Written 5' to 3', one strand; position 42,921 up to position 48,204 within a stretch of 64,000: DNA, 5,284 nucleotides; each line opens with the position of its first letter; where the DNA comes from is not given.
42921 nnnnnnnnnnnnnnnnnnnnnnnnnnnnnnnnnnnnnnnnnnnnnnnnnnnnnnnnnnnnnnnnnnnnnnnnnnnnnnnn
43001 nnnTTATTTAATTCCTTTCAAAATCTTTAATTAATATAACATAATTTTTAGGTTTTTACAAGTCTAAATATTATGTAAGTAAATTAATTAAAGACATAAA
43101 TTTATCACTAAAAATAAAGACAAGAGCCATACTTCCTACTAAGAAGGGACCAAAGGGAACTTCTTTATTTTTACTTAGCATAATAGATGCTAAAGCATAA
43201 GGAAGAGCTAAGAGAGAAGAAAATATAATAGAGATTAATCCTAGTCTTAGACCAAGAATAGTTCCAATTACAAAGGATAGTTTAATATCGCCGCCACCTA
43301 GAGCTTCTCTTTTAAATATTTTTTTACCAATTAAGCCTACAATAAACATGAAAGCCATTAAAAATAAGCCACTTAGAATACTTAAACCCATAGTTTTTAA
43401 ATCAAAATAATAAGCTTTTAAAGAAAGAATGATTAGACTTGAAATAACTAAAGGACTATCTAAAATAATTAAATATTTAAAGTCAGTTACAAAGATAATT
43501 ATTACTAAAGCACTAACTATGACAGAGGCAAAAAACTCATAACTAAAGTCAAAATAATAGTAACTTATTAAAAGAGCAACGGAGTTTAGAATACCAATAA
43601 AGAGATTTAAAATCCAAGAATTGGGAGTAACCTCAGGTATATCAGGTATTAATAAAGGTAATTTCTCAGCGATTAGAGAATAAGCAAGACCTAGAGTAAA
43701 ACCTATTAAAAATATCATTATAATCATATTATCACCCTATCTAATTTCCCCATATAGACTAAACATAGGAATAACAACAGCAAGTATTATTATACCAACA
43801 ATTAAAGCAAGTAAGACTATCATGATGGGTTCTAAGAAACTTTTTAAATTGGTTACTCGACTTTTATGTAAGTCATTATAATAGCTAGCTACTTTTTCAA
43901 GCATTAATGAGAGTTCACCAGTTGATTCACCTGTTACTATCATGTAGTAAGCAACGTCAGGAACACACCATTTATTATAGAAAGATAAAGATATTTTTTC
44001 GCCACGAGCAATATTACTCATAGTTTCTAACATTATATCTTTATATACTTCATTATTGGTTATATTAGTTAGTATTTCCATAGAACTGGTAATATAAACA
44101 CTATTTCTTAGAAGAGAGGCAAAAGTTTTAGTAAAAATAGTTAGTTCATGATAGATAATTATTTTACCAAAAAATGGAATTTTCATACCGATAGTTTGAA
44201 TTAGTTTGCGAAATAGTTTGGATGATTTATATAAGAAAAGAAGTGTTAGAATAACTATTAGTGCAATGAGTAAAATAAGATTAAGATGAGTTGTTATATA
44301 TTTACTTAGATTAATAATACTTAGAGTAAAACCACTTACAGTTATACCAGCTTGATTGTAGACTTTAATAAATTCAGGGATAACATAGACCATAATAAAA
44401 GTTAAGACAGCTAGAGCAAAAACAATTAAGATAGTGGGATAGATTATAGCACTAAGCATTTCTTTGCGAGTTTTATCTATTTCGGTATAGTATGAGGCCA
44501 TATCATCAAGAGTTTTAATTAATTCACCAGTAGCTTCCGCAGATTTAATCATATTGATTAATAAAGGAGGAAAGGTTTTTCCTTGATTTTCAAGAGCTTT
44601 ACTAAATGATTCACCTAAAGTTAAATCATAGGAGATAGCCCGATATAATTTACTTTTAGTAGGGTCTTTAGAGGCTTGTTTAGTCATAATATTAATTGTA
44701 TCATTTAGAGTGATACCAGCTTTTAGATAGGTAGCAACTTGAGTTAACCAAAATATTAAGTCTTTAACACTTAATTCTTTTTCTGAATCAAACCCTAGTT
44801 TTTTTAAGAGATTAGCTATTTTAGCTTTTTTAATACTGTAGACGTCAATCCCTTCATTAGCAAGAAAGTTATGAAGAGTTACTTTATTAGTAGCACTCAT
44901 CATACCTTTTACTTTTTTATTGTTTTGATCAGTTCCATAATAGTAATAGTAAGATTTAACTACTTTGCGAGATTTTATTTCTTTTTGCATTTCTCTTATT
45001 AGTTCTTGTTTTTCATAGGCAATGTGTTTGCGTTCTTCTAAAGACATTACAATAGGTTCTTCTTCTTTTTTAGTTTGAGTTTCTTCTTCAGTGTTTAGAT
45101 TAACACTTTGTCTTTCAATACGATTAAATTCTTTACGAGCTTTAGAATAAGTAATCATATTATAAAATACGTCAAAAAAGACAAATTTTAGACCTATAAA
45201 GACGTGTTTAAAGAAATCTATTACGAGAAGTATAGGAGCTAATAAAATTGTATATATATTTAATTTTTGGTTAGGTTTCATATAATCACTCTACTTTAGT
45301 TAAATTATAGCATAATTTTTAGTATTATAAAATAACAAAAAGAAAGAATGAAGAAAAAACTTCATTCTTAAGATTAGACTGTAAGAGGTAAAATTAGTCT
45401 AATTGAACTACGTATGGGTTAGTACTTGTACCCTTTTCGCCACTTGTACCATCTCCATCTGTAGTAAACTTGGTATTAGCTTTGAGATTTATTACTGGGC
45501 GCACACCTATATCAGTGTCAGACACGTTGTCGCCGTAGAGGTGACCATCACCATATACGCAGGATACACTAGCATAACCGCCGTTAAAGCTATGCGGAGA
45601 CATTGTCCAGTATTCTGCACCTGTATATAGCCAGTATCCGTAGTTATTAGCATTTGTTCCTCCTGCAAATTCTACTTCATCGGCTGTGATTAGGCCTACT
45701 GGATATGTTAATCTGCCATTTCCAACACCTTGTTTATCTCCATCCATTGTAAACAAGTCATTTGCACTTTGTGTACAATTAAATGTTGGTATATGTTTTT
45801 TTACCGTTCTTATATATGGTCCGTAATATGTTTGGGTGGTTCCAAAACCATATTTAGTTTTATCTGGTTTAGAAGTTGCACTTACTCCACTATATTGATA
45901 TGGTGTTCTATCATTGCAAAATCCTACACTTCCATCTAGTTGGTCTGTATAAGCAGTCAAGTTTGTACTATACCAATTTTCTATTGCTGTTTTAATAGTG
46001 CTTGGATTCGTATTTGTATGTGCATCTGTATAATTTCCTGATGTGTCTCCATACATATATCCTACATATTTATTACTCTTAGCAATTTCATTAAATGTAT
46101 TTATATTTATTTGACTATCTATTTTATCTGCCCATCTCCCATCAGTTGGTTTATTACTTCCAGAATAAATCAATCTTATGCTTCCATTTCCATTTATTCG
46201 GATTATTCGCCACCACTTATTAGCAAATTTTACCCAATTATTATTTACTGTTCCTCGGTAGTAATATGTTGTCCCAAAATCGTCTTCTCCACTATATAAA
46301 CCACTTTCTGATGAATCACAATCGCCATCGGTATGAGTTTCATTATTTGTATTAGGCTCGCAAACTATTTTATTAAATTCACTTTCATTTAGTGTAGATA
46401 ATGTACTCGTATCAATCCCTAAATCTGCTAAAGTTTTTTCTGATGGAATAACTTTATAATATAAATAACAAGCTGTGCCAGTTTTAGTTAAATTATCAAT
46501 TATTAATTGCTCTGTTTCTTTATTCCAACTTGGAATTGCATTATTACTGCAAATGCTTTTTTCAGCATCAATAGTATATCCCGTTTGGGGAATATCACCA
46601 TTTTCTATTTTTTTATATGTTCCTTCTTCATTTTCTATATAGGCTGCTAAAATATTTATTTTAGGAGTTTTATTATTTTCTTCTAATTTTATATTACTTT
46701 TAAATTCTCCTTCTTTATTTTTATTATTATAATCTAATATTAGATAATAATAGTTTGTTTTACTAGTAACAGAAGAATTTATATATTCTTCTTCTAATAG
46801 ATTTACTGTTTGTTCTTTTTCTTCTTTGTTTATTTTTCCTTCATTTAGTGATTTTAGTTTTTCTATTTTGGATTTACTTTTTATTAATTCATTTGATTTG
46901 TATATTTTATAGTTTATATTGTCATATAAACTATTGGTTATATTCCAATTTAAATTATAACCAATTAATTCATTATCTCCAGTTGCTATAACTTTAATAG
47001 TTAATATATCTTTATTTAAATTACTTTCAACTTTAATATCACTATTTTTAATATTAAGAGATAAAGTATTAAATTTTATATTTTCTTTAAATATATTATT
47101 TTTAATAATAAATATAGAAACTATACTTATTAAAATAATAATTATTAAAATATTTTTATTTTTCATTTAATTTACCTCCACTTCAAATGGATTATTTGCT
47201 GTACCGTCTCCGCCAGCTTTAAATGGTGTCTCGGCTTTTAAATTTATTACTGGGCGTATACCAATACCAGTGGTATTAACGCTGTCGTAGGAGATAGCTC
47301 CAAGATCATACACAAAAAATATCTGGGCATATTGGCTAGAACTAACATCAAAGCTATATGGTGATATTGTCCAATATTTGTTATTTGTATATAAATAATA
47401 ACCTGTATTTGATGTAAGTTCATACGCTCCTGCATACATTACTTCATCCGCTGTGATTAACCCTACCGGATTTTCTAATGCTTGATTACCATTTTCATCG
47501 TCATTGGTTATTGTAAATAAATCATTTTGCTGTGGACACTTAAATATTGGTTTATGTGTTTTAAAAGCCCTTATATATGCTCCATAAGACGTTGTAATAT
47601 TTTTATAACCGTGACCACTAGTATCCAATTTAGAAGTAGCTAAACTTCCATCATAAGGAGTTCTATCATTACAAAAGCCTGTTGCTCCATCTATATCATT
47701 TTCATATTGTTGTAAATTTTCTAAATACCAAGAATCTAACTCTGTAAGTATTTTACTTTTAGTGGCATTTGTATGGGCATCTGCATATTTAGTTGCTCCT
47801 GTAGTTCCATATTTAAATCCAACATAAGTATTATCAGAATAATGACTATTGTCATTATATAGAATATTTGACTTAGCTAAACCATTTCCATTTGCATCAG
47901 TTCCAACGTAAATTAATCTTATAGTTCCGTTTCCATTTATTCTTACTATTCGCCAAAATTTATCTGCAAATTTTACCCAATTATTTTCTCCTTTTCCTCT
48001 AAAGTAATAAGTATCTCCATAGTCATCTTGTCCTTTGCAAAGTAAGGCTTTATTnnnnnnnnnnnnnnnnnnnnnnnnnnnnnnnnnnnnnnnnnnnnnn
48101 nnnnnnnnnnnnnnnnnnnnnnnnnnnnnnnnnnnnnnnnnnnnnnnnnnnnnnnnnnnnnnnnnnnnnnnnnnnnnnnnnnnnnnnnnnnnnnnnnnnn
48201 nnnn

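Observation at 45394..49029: Two tandem paralogous giant secreted proteins with a TasA/SipW-class N-terminus and a novel conserved C-terminal module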

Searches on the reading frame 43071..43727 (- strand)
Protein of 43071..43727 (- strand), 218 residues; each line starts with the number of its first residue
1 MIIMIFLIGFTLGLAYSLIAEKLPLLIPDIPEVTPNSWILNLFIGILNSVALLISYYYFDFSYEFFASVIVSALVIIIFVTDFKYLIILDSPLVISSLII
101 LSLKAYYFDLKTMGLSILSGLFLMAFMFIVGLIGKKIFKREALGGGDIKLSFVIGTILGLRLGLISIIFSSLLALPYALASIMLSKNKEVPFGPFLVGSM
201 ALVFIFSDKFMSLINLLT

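Call 3: search_protein_families(library=pfam, proteins=[window:43071-43727:-], max_evalue=0.1)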
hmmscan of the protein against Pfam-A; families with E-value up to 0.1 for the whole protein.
window:43071-43727:- (218 aa): 1 family
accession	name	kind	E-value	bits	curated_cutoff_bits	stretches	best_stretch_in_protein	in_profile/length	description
PF01478.23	Peptidase_A24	-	1.3e-10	42.1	26.5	1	70-179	2-104/104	Type IV leader peptidase family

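Call 4: search_protein_families(library=ncbifam, proteins=[window:43071-43727:-], max_evalue=0.1)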
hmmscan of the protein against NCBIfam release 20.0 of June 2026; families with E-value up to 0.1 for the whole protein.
window:43071-43727:- (218 aa): 0 families

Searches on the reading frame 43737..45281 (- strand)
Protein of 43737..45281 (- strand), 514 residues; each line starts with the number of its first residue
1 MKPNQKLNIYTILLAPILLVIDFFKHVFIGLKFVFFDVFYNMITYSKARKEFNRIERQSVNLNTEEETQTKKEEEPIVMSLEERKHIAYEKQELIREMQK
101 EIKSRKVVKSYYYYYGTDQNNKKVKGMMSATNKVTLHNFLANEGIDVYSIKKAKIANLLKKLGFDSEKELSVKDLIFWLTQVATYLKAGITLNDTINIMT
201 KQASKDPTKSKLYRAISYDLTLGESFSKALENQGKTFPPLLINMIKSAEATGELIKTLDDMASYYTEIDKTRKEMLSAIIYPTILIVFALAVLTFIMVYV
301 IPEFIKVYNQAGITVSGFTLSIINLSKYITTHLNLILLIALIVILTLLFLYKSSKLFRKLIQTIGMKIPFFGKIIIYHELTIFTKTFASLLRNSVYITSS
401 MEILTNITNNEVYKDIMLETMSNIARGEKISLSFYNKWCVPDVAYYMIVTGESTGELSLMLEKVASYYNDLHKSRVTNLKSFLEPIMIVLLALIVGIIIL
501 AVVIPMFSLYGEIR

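Call 3: search_protein_families(library=pfam, proteins=[window:43737-45281:-], max_evalue=0.1)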
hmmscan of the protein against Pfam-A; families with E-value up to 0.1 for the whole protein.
window:43737-45281:- (514 aa): 1 family
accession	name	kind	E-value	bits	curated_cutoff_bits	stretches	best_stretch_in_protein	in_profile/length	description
PF00482.28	T2SSF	-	3.4e-48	163.2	25.2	2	178-302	1-125/125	Type II secretion system (T2SS), protein F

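Call 4: search_protein_families(library=ncbifam, proteins=[window:43737-45281:-], max_evalue=0.1)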
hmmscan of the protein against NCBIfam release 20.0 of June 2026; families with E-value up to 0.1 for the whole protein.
window:43737-45281:- (514 aa): 8 families
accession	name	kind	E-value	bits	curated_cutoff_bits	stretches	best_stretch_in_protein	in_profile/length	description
TIGR02120.1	GspF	equivalog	1.1e-78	265.2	424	1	112-509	1-397/401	type II secretion system inner membrane protein GspF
NF052607.1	T4PiliAsmPilCThrm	equivalog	5e-63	213.6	700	1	111-512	3-403/406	type IV pilus assembly protein PilC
NF007861.0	PRK10573.1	equivalog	3e-62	211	401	1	109-509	4-394/401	protein transport protein HofC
NF052606.1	T4PiliAsmPilCMyx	equivalog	8.1e-57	192.9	700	1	109-513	19-418/419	type IV pilus assembly protein PilC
NF047826.1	T3SSXpsF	equivalog_domain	2e-51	175.1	650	1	111-511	3-402/405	type II secretion system protein XpsF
NF041012.2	T4P_ComGB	equivalog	1.6e-39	136.2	240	1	178-509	6-330/332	competence type IV pilus assembly protein ComGB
NF045751.1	MPN385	equivalog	0.055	14.2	120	1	448-506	38-96/105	MPN385 family protein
TIGR02799.1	thio_ybgC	equivalog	0.07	13.4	141.35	0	157-214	33-90/126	tol-pal system-associated acyl-CoA thioesterase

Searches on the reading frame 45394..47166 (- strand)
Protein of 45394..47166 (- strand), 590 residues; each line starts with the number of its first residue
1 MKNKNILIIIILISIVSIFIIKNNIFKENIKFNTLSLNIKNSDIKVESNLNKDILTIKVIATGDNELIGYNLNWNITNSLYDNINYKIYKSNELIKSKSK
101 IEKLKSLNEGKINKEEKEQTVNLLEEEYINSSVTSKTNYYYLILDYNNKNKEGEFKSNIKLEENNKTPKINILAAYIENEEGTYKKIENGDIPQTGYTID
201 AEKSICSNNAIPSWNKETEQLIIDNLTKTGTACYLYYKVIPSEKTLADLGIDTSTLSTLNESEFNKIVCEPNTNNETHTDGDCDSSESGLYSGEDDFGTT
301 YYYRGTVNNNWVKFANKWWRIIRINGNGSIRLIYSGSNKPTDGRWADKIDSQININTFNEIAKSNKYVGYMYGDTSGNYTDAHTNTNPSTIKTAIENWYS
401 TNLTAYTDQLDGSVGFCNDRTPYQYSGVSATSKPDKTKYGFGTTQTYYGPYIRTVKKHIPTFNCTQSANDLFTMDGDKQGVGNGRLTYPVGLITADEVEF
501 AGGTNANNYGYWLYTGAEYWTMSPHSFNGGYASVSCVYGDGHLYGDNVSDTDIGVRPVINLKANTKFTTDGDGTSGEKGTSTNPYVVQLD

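Call 3: search_protein_families(library=pfam, proteins=[window:45394-47166:-], max_evalue=0.1)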
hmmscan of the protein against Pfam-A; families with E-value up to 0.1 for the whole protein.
window:45394-47166:- (590 aa): 0 families

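Call 4: search_protein_families(library=ncbifam, proteins=[window:45394-47166:-], max_evalue=0.1)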
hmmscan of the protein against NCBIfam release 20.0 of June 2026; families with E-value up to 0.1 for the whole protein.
window:45394-47166:- (590 aa): 0 families

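Call 63: list_cluster_members(proteins=[P0001, window:45394-47166:-, window:43737-45281:-])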
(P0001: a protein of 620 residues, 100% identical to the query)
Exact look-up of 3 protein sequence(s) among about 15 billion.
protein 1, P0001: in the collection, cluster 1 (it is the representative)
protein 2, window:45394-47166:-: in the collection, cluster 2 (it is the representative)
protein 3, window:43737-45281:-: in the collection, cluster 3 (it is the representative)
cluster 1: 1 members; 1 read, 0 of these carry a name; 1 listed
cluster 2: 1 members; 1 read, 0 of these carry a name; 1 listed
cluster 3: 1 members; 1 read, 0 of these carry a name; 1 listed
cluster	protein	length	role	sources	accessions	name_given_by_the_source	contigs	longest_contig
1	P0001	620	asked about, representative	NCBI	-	-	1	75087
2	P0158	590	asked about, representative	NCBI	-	-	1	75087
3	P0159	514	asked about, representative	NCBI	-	-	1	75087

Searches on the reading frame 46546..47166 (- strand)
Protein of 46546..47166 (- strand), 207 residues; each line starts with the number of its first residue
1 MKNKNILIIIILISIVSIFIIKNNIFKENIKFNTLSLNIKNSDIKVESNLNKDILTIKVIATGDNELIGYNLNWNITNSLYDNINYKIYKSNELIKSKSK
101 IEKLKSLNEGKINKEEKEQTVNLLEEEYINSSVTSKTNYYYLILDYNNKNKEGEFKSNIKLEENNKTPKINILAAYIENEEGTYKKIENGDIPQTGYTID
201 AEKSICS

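Call 47: search_protein_families(library=pfam, proteins=[window:46546-47166:-], max_evalue=10)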
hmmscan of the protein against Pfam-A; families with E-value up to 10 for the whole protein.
window:46546-47166:- (207 aa): 0 families

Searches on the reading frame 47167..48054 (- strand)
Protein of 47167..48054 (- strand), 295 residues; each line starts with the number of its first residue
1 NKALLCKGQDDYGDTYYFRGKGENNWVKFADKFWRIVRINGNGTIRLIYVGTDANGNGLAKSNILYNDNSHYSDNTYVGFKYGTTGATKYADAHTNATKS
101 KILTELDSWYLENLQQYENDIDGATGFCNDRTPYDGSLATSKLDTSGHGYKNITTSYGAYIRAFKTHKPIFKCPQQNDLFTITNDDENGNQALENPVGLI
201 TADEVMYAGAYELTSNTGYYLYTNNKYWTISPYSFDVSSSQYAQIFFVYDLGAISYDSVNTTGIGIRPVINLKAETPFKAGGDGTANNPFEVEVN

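Call 77: search_solved_structures(query=A5, max_evalue=1, show_alignments=1)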
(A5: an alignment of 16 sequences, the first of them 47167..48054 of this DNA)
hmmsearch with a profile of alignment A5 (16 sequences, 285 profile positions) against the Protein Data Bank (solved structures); distinct sequences matched with E-value up to 1: 0.
